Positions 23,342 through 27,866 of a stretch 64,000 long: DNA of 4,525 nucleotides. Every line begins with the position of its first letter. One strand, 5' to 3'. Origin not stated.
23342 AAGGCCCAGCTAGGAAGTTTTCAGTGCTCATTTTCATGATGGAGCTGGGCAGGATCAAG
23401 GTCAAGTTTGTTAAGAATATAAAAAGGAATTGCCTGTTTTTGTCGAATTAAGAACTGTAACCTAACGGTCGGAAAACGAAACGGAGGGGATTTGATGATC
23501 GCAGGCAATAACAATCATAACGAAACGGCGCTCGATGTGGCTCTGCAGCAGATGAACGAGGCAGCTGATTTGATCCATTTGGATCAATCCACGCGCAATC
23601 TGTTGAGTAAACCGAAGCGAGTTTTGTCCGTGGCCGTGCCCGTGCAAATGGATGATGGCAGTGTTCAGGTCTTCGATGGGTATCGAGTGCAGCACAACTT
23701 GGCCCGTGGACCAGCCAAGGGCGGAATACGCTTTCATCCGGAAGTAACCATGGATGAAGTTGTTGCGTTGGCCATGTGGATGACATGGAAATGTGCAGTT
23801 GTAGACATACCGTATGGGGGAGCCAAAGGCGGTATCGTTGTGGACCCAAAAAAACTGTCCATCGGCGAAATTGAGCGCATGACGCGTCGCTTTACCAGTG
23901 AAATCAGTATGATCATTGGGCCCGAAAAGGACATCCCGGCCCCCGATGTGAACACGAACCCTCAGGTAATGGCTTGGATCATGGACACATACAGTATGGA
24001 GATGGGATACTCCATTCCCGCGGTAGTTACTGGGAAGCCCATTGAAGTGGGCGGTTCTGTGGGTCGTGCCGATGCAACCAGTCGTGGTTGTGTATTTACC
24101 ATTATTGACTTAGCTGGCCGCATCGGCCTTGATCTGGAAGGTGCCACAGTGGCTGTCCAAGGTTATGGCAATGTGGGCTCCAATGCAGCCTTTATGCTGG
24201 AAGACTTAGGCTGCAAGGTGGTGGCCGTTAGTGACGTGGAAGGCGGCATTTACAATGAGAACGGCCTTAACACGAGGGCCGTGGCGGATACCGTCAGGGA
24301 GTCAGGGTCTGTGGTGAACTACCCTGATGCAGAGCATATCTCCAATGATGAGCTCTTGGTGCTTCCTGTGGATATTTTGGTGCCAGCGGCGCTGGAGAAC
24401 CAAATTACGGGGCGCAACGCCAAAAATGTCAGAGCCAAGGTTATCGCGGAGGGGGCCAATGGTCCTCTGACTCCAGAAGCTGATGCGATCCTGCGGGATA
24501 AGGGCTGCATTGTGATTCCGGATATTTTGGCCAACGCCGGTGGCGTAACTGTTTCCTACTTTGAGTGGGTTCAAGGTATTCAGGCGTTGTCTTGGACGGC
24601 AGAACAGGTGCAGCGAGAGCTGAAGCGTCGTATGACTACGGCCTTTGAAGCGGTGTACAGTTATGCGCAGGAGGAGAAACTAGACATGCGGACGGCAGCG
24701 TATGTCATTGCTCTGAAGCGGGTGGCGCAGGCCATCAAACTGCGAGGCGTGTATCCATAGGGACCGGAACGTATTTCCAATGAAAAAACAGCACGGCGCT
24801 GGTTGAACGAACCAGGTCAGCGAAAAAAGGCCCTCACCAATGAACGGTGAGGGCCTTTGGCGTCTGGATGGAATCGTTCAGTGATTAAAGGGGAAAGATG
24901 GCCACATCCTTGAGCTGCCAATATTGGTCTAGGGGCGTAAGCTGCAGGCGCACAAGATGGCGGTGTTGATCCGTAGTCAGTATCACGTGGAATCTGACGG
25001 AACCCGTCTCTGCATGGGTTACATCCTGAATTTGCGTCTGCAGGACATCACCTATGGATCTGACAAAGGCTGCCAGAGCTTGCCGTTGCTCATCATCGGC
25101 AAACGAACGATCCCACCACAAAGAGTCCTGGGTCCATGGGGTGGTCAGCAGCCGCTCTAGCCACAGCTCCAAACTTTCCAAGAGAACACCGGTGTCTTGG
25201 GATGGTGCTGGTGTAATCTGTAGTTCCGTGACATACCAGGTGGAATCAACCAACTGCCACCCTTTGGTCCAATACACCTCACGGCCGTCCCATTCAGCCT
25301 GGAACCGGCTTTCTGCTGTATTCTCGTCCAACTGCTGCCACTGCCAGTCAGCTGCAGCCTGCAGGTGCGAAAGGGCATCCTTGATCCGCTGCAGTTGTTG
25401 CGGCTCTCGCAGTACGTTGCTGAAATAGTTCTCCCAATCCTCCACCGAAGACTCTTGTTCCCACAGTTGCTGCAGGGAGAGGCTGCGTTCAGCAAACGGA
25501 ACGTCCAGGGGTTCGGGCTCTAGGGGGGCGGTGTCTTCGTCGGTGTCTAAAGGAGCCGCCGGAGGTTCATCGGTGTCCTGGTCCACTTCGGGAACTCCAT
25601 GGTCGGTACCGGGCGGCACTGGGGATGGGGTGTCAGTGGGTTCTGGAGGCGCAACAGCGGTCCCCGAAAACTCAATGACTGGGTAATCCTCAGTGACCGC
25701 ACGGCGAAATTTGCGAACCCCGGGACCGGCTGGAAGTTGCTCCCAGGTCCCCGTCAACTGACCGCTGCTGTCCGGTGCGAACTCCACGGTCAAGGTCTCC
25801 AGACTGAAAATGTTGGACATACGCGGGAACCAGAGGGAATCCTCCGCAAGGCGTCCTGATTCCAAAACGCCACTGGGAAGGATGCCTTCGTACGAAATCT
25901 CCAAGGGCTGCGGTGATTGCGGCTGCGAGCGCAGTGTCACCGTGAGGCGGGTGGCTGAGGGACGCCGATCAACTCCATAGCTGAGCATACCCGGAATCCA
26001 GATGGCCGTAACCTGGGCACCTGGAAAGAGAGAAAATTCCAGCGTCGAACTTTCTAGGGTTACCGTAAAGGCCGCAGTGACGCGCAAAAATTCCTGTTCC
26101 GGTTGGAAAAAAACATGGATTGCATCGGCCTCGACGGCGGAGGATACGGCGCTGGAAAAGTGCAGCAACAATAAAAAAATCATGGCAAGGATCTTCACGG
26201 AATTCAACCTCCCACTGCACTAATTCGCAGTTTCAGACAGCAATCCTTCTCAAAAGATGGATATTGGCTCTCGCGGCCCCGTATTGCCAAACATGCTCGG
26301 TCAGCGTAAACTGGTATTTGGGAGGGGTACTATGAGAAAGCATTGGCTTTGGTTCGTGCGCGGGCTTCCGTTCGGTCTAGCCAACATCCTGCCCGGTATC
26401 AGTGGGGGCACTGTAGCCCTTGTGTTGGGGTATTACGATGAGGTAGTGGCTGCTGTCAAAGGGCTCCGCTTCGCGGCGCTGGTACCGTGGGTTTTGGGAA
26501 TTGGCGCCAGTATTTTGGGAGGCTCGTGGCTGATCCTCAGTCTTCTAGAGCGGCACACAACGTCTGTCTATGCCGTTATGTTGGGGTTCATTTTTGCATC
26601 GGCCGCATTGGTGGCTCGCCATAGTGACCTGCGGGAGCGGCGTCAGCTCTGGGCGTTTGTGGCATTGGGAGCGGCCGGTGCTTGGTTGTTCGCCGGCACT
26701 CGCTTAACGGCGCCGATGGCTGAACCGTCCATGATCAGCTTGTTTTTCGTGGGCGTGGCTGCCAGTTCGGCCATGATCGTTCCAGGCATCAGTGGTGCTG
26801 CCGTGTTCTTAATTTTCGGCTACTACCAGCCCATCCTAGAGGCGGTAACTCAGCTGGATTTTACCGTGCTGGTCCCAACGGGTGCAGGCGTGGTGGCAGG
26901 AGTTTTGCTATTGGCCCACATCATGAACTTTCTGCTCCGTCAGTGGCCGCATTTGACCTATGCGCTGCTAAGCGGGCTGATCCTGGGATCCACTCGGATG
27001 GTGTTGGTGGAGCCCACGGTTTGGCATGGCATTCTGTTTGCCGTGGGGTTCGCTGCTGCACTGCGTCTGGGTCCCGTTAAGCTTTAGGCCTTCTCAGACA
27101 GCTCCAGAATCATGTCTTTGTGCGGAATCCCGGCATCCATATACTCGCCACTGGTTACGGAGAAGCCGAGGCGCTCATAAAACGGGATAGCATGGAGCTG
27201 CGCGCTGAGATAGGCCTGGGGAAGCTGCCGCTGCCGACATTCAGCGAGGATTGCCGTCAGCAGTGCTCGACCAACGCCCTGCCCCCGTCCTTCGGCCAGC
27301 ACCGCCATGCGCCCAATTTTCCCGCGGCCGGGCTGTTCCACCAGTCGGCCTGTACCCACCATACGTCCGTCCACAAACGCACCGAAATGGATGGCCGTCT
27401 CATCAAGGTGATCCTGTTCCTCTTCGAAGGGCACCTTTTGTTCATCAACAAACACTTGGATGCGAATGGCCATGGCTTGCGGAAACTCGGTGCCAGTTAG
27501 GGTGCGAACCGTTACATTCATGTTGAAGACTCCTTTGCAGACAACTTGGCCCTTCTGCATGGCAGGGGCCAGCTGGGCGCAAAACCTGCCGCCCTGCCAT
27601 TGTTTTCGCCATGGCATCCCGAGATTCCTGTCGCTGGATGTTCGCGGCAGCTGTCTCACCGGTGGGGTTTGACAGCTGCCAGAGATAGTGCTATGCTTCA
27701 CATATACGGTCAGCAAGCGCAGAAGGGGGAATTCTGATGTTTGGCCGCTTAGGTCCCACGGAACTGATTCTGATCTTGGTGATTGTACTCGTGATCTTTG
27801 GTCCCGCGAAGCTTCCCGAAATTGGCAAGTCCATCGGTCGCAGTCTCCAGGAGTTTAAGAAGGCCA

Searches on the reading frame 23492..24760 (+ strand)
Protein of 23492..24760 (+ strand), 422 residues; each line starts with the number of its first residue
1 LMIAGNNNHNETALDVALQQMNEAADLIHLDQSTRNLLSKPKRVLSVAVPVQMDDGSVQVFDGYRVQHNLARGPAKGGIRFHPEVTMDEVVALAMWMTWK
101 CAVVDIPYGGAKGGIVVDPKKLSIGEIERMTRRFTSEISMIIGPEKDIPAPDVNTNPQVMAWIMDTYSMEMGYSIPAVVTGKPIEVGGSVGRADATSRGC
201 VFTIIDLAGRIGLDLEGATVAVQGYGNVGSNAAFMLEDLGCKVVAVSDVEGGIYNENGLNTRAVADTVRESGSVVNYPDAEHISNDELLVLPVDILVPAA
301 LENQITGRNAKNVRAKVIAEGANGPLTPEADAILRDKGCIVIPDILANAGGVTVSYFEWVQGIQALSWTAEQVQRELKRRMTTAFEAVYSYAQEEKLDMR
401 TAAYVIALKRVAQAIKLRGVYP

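Call 76: search_protein_families(library=pfam, max_evalue=0.000001, proteins=[window:23492-24760:+])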
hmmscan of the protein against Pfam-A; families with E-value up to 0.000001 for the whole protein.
window:23492-24760:+ (422 aa): 2 families
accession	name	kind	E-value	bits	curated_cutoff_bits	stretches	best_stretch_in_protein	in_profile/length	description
PF00208.27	ELFV_dehydrog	-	1.5e-82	277.4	23.4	1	187-419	1-241/241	Glutamate/Leucine/Phenylalanine/Valine dehydrogenase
PF02812.23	ELFV_dehydrog_N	-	2.8e-61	205.4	25.3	1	41-168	1-128/129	Glu/Leu/Phe/Val dehydrogenase, dimerisation domain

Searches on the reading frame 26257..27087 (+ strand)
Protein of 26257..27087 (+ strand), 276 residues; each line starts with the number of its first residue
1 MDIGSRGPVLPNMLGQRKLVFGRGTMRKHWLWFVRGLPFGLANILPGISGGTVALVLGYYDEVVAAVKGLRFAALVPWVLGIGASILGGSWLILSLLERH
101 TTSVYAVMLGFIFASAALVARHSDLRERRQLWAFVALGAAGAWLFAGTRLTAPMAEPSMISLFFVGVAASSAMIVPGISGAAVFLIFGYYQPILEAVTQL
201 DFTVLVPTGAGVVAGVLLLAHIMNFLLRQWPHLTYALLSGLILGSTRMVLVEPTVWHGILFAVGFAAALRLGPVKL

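Call 76: search_protein_families(library=pfam, max_evalue=0.000001, proteins=[window:26257-27087:+])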
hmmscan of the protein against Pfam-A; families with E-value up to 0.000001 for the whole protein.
window:26257-27087:+ (276 aa): 1 family
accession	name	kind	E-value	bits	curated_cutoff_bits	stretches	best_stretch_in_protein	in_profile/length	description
PF04018.18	VCA0040-like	-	8.2e-44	150.4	26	2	68-251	50-230/246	Undecaprenyl phosphate translocase-like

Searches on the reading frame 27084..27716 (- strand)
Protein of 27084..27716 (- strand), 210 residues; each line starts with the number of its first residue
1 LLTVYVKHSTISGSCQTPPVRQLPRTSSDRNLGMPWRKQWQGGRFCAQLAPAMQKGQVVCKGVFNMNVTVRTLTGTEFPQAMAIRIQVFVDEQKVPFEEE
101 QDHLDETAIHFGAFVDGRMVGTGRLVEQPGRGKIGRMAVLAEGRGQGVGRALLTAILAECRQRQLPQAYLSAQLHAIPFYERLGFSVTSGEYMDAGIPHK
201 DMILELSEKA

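Call 76: search_protein_families(library=pfam, max_evalue=0.000001, proteins=[window:27084-27716:-])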
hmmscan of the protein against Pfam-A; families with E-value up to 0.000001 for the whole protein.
window:27084-27716:- (210 aa): 4 families
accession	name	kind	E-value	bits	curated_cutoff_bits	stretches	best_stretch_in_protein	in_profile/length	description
PF13673.13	Acetyltransf_10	-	1.9e-19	70.3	23.6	1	87-206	11-128/128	Acetyltransferase (GNAT) domain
PF00583.31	Acetyltransf_1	-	2.2e-17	63.8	20.7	1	92-185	17-116/116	Acetyltransferase (GNAT) family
PF13508.13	Acetyltransf_7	-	2.9e-14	53.7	27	1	109-186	4-83/84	Acetyltransferase (GNAT) domain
PF13527.13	Acetyltransf_9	-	4e-12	46.7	25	1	70-187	2-126/127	Acetyltransferase (GNAT) domain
